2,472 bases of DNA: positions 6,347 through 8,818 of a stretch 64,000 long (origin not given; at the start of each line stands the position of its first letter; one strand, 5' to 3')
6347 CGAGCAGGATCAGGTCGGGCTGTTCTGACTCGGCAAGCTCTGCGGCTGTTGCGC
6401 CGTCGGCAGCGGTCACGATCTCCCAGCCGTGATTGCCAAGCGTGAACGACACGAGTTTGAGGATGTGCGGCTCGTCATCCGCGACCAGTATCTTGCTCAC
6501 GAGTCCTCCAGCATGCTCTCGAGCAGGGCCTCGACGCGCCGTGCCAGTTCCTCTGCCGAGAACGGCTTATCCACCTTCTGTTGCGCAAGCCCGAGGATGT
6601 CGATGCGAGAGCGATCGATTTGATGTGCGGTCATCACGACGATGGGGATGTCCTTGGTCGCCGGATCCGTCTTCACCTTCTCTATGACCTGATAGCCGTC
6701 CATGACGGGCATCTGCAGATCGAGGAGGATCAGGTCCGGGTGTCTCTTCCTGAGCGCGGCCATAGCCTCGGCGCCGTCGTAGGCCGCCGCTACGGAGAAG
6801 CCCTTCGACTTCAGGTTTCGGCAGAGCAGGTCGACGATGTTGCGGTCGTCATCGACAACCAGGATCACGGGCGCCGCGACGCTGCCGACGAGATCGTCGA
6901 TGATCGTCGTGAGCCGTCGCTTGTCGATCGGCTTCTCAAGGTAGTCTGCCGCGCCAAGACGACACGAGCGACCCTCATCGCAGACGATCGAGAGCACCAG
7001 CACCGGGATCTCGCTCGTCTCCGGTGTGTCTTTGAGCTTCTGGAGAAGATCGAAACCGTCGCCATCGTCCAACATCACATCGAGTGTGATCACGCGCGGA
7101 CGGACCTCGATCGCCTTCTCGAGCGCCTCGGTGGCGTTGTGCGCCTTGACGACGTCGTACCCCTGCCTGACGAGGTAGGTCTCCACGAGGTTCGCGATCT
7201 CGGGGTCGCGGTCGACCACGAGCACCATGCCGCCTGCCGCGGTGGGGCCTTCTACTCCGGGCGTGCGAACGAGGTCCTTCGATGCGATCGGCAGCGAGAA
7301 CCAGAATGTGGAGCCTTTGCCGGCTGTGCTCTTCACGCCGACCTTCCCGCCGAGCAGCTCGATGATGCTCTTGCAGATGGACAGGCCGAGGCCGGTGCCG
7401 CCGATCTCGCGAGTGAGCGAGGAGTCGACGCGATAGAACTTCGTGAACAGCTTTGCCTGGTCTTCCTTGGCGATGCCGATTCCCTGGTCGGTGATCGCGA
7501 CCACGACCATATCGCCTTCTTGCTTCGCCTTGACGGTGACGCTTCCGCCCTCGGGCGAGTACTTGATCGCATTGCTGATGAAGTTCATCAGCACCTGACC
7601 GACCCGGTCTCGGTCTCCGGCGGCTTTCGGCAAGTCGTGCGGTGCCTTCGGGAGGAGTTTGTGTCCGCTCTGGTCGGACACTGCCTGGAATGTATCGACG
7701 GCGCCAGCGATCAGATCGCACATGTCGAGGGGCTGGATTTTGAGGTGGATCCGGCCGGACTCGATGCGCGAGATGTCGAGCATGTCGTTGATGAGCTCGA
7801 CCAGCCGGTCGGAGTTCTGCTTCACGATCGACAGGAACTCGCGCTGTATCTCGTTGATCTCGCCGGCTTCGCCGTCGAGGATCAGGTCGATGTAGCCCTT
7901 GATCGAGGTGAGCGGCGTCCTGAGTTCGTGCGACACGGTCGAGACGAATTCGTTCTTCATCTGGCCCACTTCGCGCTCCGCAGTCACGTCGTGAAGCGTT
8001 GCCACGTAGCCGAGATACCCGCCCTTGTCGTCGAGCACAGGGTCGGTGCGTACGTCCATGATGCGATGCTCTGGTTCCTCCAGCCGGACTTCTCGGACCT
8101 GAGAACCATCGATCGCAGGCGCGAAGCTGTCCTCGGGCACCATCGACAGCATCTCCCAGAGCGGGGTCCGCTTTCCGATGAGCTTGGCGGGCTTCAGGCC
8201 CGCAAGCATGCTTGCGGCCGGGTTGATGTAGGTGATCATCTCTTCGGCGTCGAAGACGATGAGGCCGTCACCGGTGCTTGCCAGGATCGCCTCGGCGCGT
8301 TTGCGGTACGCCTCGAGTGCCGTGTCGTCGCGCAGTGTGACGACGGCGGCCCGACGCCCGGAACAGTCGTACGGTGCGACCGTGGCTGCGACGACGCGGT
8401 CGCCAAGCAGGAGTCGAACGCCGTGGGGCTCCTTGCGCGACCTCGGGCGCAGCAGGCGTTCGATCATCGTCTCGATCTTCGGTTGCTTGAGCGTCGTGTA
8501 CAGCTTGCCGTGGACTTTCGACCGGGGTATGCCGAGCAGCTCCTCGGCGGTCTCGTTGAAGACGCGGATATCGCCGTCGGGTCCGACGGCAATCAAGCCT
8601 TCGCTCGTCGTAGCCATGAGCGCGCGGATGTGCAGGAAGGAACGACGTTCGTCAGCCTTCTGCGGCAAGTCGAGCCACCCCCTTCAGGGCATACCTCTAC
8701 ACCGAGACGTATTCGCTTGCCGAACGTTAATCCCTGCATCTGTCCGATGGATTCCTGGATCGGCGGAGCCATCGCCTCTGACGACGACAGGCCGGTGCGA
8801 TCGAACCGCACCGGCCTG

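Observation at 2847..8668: Operon-like block: hybrid PAS histidine kinase, three stand-alone receivers, then two tandem heptahaem cytochromes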

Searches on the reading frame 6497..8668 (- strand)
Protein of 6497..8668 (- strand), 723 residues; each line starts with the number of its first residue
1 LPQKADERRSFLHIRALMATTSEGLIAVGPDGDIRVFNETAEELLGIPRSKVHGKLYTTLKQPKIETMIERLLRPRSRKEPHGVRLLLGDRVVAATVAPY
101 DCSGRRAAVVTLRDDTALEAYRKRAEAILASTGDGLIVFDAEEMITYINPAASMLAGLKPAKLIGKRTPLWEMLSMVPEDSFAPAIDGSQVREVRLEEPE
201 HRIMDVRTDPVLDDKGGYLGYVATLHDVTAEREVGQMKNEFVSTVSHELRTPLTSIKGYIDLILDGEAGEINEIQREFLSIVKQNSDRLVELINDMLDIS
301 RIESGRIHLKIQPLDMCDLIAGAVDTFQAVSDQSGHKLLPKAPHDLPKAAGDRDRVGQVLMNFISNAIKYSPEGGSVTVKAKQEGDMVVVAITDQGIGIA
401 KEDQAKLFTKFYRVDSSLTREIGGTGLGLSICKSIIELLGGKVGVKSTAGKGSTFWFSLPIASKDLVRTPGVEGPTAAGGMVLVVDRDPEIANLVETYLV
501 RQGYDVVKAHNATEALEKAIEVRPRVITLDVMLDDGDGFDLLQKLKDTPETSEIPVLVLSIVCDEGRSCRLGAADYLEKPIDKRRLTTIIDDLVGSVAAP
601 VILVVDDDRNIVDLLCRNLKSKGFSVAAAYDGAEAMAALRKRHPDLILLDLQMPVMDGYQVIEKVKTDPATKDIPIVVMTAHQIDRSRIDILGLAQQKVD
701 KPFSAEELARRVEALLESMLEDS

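Call 3: search_protein_families(library=pfam, proteins=[window:6497-8668:-], max_evalue=0.01)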
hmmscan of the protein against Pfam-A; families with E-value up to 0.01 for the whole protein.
window:6497-8668:- (723 aa): 12 families
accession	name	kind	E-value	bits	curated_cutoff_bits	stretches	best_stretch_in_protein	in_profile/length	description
PF00072.30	Response_reg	-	3.1e-43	146.9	30.2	2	602-712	1-110/111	Response regulator receiver domain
PF02518.31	HATPase_c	-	2.8e-32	111.9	26.4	1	351-461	1-109/111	Histidine kinase-, DNA gyrase B-, and HSP90-like ATPase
PF00512.31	HisKA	-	5.6e-22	78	26.9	1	237-305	1-66/66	His Kinase A (phospho-acceptor) domain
PF08448.16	PAS_4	-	3.7e-17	63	23.1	2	130-233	2-110/110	PAS fold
PF00989.32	PAS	-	2.5e-16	60.1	22.6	2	13-114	2-112/113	PAS fold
PF13426.13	PAS_9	-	3.4e-11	43.8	27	1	135-230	3-103/103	PAS domain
PF13188.13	PAS_8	-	6.4e-09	35.8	21.8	1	126-167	4-42/65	PAS domain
PF13596.12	PAS_10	-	1e-05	26.6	22.1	0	127-229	3-106/106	PAS domain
PF12860.13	PAS_7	-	3e-05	24.6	27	0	133-233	5-112/115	PAS fold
PF24820.1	Diguanyl_cycl_sensor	-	0.00062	20.1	28.1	0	18-62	2-46/109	Diguanylate cyclase-like sensor domain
PF20161.5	VpsR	-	0.00094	19.3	23.7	0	614-666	22-74/121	VpsR domain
PF13581.12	HATPase_c_2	-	0.0032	17.9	27.4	0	363-430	39-103/127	Histidine kinase-like ATPase domain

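Call 4: search_protein_families(library=ncbifam, proteins=[window:6497-8668:-], max_evalue=0.01)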
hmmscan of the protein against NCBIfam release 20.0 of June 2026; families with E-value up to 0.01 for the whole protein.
window:6497-8668:- (723 aa): 172 families (the best 25 are shown)
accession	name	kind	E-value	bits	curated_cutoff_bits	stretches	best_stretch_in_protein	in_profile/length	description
NF046044.1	PnpS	equivalog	1.7e-94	317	400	2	120-460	52-390/390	two-component system histidine kinase PnpS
NF033092.0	HK_WalK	equivalog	1e-92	311.7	725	1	118-461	253-594/594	cell wall metabolism sensor histidine kinase WalK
TIGR02956.1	TMAO_torS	equivalog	6.4e-83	279.4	676.5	2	234-593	460-819/967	TMAO reductase system sensor histidine kinase/response regulator TorS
NF038297.2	hybrid_HK_HrmK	equivalog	7.5e-78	262.7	725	2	235-591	232-605/607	hybrid histidine kinase/response regulator HrmK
TIGR02966.1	phoR_proteo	equivalog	4e-76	256.2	334.2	1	120-458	3-332/333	phosphate regulon sensor histidine kinase PhoR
NF008318.0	PRK11107.1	equivalog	3.2e-75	253.8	890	3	233-466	288-523/920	two-component sensor histidine kinase BarA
NF008302.0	PRK11091.1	equivalog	6.4e-71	239.6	838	2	189-595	225-644/779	aerobic respiration two-component sensor histidine kinase ArcB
NF047465.1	hybrid_HK_LvrA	exception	2.6e-70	237.4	1200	3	233-463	197-424/819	hybrid histidine kinase/response regulator LvrA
NF011874.0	PRK15347.1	equivalog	1.6e-67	228.3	852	3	234-463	394-616/921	two component system sensor kinase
NF045911.1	TCSHisKinNblS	equivalog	2.8e-63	214.2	1000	1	118-461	261-620/621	two-component system sensor histidine kinase NblS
NF041880.1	EPS_EpsF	equivalog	1.2e-62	212.1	900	2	191-460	220-492/492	response regulator EpsF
NF045901.1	HisKinLetSLeg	equivalog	1.6e-61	208.4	1650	2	233-594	288-645/906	two-component system sensor histidine kinase LetS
NF008468.0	PRK11360.1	equivalog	4e-61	207.1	646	2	117-465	262-612/616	two-component system sensor histidine kinase AtoS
NF033093.1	HK_VicK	exception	7.8e-61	206.1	680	1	116-463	87-437/448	cell wall metabolism sensor histidine kinase VicK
NF008099.0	PRK10841.1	equivalog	1.2e-60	205.3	920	3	232-467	464-696/949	two-component system sensor histidine kinase RcsC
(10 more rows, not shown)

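Call 18: find_homologous_proteins(query=window:6497-8668:-)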
Query window:6497-8668:- (723 aa): 7999 proteins with E <= 0.001 among 8000 candidates; the best 120 are listed.
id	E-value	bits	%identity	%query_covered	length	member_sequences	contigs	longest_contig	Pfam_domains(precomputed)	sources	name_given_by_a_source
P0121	0.0e+0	1506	93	100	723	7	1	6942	PF13426.14,PF13188.14,PF08448.17,PF02518.32,PF00512.32,PF00989.32,PF00072.31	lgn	-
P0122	0.0e+0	1439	89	100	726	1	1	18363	PF13426.14,PF13188.14,PF12860.14,PF08448.17,PF02518.32,PF00512.32,PF00989.32,PF00072.31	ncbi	-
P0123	0.0e+0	1433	92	98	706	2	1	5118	PF13426.14,PF13188.14,PF08448.17,PF02518.32,PF00512.32,PF00989.32,PF00072.31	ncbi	-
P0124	0.0e+0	1421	88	99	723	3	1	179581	PF13426.14,PF13188.14,PF08448.17,PF02518.32,PF00512.32,PF00989.32,PF00072.31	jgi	-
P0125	0.0e+0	1410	88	100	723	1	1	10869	PF13426.14,PF13188.14,PF08448.17,PF02518.32,PF00512.32,PF00989.32,PF00072.31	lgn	-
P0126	0.0e+0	1403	87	99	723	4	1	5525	PF13426.14,PF13188.14,PF08448.17,PF02518.32,PF00512.32,PF00989.32,PF00072.31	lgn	-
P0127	0.0e+0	1367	88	98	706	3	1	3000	PF13426.14,PF13188.14,PF12860.14,PF08448.17,PF02518.32,PF00512.32,PF00989.32,PF00072.31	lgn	-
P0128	0.0e+0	1354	84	99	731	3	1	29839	PF13426.14,PF13188.14,PF08448.17,PF02518.32,PF00512.32,PF00989.32,PF00072.31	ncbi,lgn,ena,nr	ncbi:MAG: two-component hybrid sensor and [Actinobacteria bacterium]|nr:MAG: two-component hybrid se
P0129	0.0e+0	1342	83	100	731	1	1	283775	PF13426.14,PF13188.14,PF20274.5,PF08448.17,PF02518.32,PF00512.32,PF00989.32,PF00072.31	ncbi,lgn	-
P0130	0.0e+0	1289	83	97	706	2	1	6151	PF13426.14,PF13188.14,PF08448.17,PF02518.32,PF00512.32,PF00989.32,PF00072.31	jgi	-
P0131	0.0e+0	1270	81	97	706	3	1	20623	PF13426.14,PF08448.17,PF02518.32,PF00512.32,PF00989.32,PF00072.31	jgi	-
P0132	0.0e+0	1238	77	99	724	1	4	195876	PF13426.14,PF13188.14,PF08448.17,PF02518.32,PF00512.32,PF00989.32,PF00072.31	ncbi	ncbi:MAG: response regulator [Coriobacteriia bacterium]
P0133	0.0e+0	1208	77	98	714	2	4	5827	PF13426.14,PF13188.14,PF08448.17,PF02518.32,PF00512.32,PF00989.32,PF00072.31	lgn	-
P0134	0.0e+0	1193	74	99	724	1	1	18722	PF13426.14,PF13188.14,PF12860.14,PF08448.17,PF02518.32,PF00512.32,PF00989.32,PF00072.31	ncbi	-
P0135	0.0e+0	1181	75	98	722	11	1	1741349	PF13426.14,PF13188.14,PF12860.14,PF08448.17,PF02518.32,PF00512.32,PF00989.32,PF00072.31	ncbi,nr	ncbi:MAG: response regulator [Anaerosomatales bacterium]|nr:response regulator [Anaerosomatales bact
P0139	0.0e+0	1027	67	99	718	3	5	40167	PF13426.14,PF13188.14,PF08448.17,PF02518.32,PF00512.32,PF00989.32,PF00072.31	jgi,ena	jgi:signal transduction histidine kinase/CheY-like chemotaxis protein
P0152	2.4e-275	934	62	99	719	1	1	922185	PF13426.14,PF13188.14,PF08448.17,PF02518.32,PF00512.32,PF00989.32,PF00072.31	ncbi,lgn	-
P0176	6.1e-271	919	61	99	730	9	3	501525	PF13426.14,PF13188.14,PF08448.17,PF02518.32,PF00512.32,PF00989.32,PF00072.31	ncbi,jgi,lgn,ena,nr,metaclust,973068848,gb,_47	ncbi:MAG: Two-component hybrid sensor and regulator [Actinobacteria bacterium 66_15]|nr:MAG: Two-com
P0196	6.1e-266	902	61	97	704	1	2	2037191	PF13596.13,PF13426.14,PF13188.14,PF08448.17,PF02518.32,PF00512.32,PF00989.32,PF00072.31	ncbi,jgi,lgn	-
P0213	4.3e-262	890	62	96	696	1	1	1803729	PF13426.14,PF13188.14,PF08448.17,PF02518.32,PF00512.32,PF00989.32,PF00072.31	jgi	jgi:PAS domain S-box-containing protein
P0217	3.6e-261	887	55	99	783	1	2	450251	PF13426.14,PF13188.14,PF12860.14,PF08448.17,PF02518.32,PF00512.32,PF00989.32,PF00072.31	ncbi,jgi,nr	ncbi:MAG: response regulator [Actinobacteria bacterium]|nr:MAG: response regulator [Actinomycetota b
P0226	2.5e-259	881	56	97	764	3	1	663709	PF13426.14,PF13188.14,PF08448.17,PF02518.32,PF00512.32,PF07283.17,PF00989.32,PF00072.31,PF20161.6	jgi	-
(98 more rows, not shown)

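Call 19: find_encoding_contigs(protein=P0196, flank=7000, max_places=2)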
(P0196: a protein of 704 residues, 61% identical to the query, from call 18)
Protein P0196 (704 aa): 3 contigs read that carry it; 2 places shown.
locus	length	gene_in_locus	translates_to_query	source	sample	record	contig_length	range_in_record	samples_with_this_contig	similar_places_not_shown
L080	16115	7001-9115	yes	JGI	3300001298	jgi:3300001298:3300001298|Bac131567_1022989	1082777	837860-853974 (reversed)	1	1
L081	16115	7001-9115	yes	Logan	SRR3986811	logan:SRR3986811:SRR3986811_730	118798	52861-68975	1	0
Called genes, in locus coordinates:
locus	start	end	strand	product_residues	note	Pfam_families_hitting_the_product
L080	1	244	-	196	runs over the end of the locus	PF01558:POR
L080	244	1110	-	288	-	PF02775:TPP_enzyme_C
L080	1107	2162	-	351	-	PF01855:POR_N, PF02780:Transketolase_C, PF17147:PFOR_II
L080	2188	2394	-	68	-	PF12797:Fer4_2 (faint), PF12837:Fer4_6 (faint), PF13237:Fer4_10 (faint), PF14697:Fer4_21 (faint), PF00037:Fer4 (weak), PF12838:Fer4_7, PF13187:Fer4_9, PF00037:Fer4 (weak), +1 more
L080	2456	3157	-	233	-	-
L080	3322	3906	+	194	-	PF13560:HTH_31 (weak), PF01381:HTH_3 (weak), PF12844:HTH_19 (weak), PF07883:Cupin_2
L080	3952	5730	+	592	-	PF00501:AMP-binding, PF13193:AMP-binding_C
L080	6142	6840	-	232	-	PF06026:Rib_5-P_isom_A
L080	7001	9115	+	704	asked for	PF00989:PAS (faint), PF08448:PAS_4 (weak), PF08448:PAS_4, PF13188:PAS_8, PF13426:PAS_9 (weak), PF00512:HisKA, PF02518:HATPase_c, PF00072:Response_reg, +1 more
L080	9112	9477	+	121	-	PF00072:Response_reg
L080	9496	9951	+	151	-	PF00072:Response_reg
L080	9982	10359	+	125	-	PF00072:Response_reg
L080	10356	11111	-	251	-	PF00528:BPD_transp_1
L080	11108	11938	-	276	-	PF00005:ABC_tran, PF13304:AAA_21 (faint)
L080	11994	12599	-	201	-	PF00583:Acetyltransf_1, PF13673:Acetyltransf_10 (weak), PF13508:Acetyltransf_7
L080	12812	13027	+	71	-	-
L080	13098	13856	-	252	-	PF00308:Bac_DnaA, PF00004:AAA (weak)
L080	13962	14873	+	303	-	PF08282:Hydrolase_3 (weak)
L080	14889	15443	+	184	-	-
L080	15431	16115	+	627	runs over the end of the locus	PF05239:PRC (weak), PF03448:MgtE_N, PF00571:CBS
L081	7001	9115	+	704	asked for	PF00989:PAS (faint), PF08448:PAS_4 (weak), PF08448:PAS_4, PF13188:PAS_8, PF13426:PAS_9 (weak), PF00512:HisKA, PF02518:HATPase_c, PF00072:Response_reg, +1 more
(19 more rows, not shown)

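Call 20: find_encoding_contigs(protein=P0217, flank=7000, max_places=2)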
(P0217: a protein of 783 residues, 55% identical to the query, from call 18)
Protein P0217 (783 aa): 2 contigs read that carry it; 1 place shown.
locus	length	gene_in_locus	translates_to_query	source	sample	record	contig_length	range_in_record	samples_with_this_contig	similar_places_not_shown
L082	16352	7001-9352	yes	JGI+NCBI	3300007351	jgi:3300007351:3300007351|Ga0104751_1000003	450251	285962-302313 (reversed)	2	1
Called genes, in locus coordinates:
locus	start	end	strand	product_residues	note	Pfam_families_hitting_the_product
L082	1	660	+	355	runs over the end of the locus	PF00768:Peptidase_S11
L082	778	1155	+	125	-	PF01597:GCV_H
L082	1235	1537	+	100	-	PF22802:RsiG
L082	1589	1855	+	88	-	-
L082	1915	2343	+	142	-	PF16697:Yop-YscD_cpl, PF00498:FHA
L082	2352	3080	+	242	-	PF00376:MerR, PF13411:MerR_1, PF13591:MerR_2 (faint), PF28507:Rv1828_C, PF13411:MerR_1 (weak)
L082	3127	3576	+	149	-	PF01927:Mut7-C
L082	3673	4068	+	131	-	-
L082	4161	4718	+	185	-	PF00156:Pribosyltran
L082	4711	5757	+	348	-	PF07885:Ion_trans_2, PF02254:TrkA_N, PF02080:TrkA_C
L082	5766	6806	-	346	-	PF24568:CC_PcsB, PF03330:DPBB_1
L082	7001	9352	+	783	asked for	PF00989:PAS, PF08448:PAS_4 (faint), PF12860:PAS_7 (faint), PF13426:PAS_9 (faint), PF13188:PAS_8 (weak), PF00512:HisKA, PF02518:HATPase_c, PF00072:Response_reg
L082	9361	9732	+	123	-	PF00072:Response_reg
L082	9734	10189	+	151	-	PF00072:Response_reg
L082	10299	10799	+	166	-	PF00072:Response_reg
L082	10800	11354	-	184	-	PF14378:PAP2_3 (faint), PF01569:PAP2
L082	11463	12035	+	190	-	-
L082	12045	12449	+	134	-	PF06347:SH3_4 (weak), PF08239:SH3_3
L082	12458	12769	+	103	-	-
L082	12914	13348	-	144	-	PF00692:dUTPase, PF22769:DCD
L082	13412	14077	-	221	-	PF13353:Fer4_12 (weak), PF04055:Radical_SAM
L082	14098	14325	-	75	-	PF13098:Thioredoxin_2 (weak), PF13192:Thioredoxin_3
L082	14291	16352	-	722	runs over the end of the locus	PF13597:NRDD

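Call 21: find_encoding_contigs(protein=P0226, flank=7000, max_places=2)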
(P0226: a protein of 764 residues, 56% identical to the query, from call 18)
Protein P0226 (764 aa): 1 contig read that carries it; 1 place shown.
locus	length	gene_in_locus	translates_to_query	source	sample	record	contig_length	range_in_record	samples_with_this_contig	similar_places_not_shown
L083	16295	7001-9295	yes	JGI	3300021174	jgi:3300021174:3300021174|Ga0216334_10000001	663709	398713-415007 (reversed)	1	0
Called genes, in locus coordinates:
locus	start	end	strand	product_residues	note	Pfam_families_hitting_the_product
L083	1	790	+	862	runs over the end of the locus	PF02861:Clp_N, PF23569:NBD_SMAX1, PF00004:AAA, PF17871:AAA_lid_9, PF00004:AAA, PF07724:AAA_2, PF07728:AAA_5, PF10431:ClpB_D2-small, +12 more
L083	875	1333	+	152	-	PF00011:HSP20, PF17886:ArsA_HSP20 (weak)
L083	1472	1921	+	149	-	PF02082:Rrf2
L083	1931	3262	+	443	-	PF01654:Cyt_bd_oxida_I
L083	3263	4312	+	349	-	PF02322:Cyt_bd_oxida_II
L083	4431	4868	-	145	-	PF22551:TY-Chap1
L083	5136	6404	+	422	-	PF06779:MFS_4 (faint), PF07690:MFS_1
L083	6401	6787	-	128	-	PF00072:Response_reg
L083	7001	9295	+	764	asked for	PF00989:PAS (faint), PF08448:PAS_4 (faint), PF13188:PAS_8 (faint), PF13426:PAS_9 (faint), PF00512:HisKA, PF02518:HATPase_c, PF00072:Response_reg, PF00072:Response_reg, +2 more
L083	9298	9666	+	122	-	PF00072:Response_reg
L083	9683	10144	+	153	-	PF00072:Response_reg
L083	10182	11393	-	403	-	PF06609:TRI12 (weak), PF07690:MFS_1, PF12832:MFS_1_like, PF00083:Sugar_tr, PF13347:MFS_2 (weak), PF07690:MFS_1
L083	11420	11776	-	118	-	-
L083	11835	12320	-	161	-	PF00583:Acetyltransf_1, PF13673:Acetyltransf_10, PF13508:Acetyltransf_7, PF08445:FR47 (weak)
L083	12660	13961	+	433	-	PF01053:Cys_Met_Meta_PP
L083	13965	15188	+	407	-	PF00561:Abhydrolase_1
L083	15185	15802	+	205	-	PF13489:Methyltransf_23, PF07021:MetW, PF13847:Methyltransf_31, PF08241:Methyltransf_11, PF08242:Methyltransf_12, PF13649:Methyltransf_25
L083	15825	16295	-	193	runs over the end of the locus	PF01613:Flavin_Reduct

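Call 31: find_encoding_contigs(protein=P0152, flank=6000, max_places=1)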
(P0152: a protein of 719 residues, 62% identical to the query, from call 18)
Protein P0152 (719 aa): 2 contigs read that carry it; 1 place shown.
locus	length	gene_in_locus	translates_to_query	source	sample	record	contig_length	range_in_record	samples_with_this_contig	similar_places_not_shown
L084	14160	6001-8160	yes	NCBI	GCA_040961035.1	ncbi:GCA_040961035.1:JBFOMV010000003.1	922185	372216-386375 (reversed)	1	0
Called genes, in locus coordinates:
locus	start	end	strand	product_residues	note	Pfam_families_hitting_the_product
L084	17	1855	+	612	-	PF00069:Pkinase, PF01636:APH (faint), PF07714:PK_Tyr_Ser-Thr, PF03109:ABC1 (weak), PF03793:PASTA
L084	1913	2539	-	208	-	PF00156:Pribosyltran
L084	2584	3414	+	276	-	PF00248:Aldo_ket_red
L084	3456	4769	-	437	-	PF00534:Glycos_transf_1, PF13692:Glyco_trans_1_4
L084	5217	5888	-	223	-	PF00455:DeoRC (faint), PF06026:Rib_5-P_isom_A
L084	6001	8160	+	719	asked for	PF00989:PAS (faint), PF08448:PAS_4, PF13188:PAS_8 (weak), PF13426:PAS_9 (weak), PF00512:HisKA, PF02518:HATPase_c, PF00072:Response_reg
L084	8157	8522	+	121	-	PF00072:Response_reg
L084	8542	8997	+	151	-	PF00072:Response_reg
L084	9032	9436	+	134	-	PF00072:Response_reg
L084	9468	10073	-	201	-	PF00583:Acetyltransf_1, PF13673:Acetyltransf_10 (weak), PF13508:Acetyltransf_7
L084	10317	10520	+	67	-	-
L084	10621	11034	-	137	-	PF09945:DUF2177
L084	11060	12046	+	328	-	PF08282:Hydrolase_3 (weak)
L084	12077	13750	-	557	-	PF00501:AMP-binding, PF13193:AMP-binding_C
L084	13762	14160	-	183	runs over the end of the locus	PF01381:HTH_3 (weak), PF07883:Cupin_2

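Call 32: find_encoding_contigs(protein=P0176, flank=6000, max_places=1)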
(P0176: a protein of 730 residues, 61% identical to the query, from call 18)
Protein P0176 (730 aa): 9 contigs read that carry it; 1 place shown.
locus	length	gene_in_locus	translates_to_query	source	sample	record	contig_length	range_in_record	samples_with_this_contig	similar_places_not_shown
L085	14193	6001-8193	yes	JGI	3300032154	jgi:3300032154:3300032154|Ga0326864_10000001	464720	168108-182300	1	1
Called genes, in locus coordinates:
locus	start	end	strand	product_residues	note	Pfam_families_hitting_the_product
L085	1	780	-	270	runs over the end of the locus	PF02775:TPP_enzyme_C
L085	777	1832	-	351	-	PF01855:POR_N, PF02780:Transketolase_C, PF17147:PFOR_II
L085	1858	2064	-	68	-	PF12797:Fer4_2 (faint), PF12837:Fer4_6 (faint), PF13237:Fer4_10 (weak), PF14697:Fer4_21 (faint), PF00037:Fer4 (weak), PF12838:Fer4_7, PF13187:Fer4_9, PF00037:Fer4 (weak), +3 more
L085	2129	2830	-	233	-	PF01656:CbiA (weak)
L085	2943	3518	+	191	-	PF01381:HTH_3, PF12844:HTH_19, PF13560:HTH_31 (weak), PF07883:Cupin_2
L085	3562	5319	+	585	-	PF00501:AMP-binding, PF13193:AMP-binding_C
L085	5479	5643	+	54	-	-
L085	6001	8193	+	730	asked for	PF00989:PAS (faint), PF13426:PAS_9 (faint), PF08448:PAS_4 (weak), PF13188:PAS_8 (weak), PF00512:HisKA, PF02518:HATPase_c, PF00072:Response_reg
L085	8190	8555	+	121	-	PF00072:Response_reg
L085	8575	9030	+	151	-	PF00072:Response_reg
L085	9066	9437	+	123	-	PF00072:Response_reg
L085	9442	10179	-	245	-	PF13379:NMT1_2 (weak)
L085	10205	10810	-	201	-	PF00583:Acetyltransf_1, PF13673:Acetyltransf_10 (weak), PF13508:Acetyltransf_7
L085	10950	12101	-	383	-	-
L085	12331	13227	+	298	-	PF08282:Hydrolase_3 (faint)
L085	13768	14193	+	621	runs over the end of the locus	PF05239:PRC (faint), PF14841:FliG_M (faint), PF03448:MgtE_N, PF00571:CBS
